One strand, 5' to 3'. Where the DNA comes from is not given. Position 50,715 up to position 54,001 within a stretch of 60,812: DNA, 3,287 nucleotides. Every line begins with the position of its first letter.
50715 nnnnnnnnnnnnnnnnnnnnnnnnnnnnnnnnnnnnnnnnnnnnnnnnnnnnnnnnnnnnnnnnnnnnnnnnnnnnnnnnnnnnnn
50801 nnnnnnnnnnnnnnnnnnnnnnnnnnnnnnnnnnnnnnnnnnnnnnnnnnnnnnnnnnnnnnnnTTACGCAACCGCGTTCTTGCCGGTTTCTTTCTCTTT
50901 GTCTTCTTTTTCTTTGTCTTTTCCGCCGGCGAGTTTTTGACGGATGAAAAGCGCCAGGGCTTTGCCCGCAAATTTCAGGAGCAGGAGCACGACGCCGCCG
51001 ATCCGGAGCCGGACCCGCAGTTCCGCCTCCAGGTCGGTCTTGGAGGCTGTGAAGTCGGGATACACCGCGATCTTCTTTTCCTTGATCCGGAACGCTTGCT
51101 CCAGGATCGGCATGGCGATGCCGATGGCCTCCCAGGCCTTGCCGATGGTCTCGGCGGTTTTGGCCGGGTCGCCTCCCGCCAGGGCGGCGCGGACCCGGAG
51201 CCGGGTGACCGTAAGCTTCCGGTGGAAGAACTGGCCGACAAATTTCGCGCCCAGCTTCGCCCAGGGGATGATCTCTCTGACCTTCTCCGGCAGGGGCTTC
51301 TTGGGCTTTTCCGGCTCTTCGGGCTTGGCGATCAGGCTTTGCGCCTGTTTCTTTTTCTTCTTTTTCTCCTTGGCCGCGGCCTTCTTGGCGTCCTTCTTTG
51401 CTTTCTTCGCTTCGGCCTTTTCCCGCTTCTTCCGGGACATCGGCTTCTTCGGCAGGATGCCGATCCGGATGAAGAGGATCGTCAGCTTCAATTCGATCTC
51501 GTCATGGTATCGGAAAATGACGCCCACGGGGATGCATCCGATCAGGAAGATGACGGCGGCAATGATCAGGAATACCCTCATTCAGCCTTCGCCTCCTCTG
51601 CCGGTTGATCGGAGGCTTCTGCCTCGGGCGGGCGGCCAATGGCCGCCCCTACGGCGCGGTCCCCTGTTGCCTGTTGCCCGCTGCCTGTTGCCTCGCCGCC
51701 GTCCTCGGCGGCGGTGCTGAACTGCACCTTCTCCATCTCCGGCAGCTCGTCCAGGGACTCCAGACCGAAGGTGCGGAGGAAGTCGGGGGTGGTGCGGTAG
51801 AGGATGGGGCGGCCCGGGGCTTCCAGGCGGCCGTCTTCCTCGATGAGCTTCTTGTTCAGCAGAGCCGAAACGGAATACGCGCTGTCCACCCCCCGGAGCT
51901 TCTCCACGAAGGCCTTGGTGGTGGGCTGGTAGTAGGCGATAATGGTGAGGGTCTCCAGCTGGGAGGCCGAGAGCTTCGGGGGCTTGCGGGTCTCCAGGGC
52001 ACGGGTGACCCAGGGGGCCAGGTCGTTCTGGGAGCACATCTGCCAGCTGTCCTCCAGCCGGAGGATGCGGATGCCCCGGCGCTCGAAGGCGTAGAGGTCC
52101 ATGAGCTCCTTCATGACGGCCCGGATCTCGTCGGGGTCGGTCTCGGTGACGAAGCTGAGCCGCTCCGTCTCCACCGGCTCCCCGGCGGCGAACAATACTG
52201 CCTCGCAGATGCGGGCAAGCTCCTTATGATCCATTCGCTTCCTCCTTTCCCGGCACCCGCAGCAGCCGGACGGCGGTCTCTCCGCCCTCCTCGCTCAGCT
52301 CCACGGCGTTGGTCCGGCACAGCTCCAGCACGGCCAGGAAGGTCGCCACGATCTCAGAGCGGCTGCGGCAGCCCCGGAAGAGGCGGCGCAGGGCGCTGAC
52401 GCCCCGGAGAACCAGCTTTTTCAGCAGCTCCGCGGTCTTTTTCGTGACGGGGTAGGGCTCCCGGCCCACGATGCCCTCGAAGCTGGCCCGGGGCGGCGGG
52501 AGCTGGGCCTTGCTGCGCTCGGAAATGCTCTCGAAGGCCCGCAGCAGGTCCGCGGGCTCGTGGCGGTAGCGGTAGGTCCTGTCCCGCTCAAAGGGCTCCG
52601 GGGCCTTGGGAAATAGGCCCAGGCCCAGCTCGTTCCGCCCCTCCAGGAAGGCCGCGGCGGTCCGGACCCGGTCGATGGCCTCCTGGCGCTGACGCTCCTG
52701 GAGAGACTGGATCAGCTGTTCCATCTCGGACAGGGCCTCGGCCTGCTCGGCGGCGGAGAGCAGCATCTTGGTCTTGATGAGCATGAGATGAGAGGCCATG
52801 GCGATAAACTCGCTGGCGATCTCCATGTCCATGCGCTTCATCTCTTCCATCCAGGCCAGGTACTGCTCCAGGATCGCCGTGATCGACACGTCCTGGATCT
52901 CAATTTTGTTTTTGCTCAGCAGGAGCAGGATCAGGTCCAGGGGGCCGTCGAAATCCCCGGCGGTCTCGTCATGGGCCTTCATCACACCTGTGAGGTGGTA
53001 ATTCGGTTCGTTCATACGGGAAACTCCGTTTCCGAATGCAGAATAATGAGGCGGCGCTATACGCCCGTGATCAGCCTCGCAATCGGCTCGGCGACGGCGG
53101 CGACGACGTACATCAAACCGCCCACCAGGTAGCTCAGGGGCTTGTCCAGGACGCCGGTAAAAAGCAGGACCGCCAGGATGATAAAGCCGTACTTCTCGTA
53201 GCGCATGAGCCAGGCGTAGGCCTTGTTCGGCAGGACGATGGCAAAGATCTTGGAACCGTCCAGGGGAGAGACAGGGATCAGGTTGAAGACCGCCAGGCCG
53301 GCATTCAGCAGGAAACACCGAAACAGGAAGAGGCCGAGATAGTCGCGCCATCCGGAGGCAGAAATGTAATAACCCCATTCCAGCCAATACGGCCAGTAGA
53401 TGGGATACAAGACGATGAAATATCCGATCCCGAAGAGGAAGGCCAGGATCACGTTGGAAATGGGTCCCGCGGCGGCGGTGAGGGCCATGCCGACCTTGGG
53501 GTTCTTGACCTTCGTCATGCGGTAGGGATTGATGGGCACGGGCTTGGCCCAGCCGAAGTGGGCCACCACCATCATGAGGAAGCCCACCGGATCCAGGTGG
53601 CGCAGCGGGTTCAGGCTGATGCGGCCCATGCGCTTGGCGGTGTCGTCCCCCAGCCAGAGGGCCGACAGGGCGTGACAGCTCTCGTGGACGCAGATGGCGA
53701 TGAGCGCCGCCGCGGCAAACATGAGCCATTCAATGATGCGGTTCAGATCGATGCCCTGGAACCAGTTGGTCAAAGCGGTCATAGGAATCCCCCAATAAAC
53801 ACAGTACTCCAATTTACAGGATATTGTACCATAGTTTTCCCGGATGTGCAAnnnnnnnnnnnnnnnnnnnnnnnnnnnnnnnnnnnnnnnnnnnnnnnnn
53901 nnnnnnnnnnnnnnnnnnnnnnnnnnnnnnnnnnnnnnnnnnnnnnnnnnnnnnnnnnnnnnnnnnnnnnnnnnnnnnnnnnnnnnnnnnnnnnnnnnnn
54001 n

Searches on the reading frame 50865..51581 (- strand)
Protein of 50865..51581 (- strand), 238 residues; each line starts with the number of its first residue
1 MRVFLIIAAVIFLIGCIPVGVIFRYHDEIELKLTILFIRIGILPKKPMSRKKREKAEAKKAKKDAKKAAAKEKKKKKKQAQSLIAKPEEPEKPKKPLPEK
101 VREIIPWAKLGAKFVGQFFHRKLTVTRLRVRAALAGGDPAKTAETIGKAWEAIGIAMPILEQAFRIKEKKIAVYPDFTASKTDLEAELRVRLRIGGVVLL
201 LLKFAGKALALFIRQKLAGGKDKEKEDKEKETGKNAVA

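Call 63: search_protein_families(library=pfam, proteins=[window:50865-51581:-], max_evalue=0.001)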
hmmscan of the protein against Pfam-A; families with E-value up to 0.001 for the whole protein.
window:50865-51581:- (238 aa): 1 family
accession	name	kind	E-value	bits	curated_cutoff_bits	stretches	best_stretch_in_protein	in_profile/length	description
PF11167.13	DUF2953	-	9.3e-08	32.5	22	1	135-178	4-47/53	Protein of unknown function (DUF2953)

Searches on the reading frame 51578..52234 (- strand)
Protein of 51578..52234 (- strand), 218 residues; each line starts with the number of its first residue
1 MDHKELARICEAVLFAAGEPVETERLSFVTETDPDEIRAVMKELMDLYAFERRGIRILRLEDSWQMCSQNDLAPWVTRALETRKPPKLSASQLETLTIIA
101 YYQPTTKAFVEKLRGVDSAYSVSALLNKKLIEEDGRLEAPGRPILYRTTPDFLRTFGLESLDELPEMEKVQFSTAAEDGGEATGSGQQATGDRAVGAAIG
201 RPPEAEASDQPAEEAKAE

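Call 63: search_protein_families(library=pfam, proteins=[window:51578-52234:-], max_evalue=0.001)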
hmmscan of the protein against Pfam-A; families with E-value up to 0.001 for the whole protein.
window:51578-52234:- (218 aa): 1 family
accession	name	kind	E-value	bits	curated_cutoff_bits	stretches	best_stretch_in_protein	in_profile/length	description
PF04079.22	SMC_ScpB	-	6.2e-52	175.8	27.4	1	9-166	2-159/160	Segregation and condensation complex subunit ScpB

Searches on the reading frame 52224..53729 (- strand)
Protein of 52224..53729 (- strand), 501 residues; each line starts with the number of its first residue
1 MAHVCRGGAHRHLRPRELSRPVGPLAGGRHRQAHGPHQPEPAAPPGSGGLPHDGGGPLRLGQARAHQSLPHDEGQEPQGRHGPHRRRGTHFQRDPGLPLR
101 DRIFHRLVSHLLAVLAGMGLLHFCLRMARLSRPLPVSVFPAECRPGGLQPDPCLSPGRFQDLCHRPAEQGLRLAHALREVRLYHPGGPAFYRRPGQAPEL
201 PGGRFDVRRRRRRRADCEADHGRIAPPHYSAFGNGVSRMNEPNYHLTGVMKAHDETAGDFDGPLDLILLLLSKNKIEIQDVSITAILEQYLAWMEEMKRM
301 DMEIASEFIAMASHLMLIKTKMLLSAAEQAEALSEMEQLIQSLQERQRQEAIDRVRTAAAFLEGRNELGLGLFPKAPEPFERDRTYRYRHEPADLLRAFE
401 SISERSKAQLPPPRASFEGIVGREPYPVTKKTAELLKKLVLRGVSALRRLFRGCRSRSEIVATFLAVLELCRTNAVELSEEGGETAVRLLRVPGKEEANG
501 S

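Call 83: search_protein_families(library=pfam, proteins=[window:52224-53729:-], max_evalue=0.00001)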
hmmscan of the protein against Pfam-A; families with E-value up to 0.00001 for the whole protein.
window:52224-53729:- (501 aa): 1 family
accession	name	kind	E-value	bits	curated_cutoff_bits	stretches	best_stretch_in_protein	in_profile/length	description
PF02616.19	SMC_ScpA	-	1.9e-17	64.5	24.6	1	270-480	1-220/232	Segregation and condensation protein ScpA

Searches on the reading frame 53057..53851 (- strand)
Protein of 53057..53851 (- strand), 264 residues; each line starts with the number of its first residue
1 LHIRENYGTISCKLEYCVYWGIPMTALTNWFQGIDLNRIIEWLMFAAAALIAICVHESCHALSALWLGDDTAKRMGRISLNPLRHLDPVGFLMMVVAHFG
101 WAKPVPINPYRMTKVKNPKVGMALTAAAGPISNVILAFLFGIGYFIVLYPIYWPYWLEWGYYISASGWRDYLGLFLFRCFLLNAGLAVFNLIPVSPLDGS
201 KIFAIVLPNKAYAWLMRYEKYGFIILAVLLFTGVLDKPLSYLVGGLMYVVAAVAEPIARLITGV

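Call 83: search_protein_families(library=pfam, proteins=[window:53057-53851:-], max_evalue=0.00001)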
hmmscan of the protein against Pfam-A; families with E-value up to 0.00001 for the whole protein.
window:53057-53851:- (264 aa): 1 family
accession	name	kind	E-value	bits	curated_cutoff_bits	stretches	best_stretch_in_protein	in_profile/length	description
PF02163.28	Peptidase_M50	-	1.3e-09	38.2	27.2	0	175-209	162-196/221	Peptidase family M50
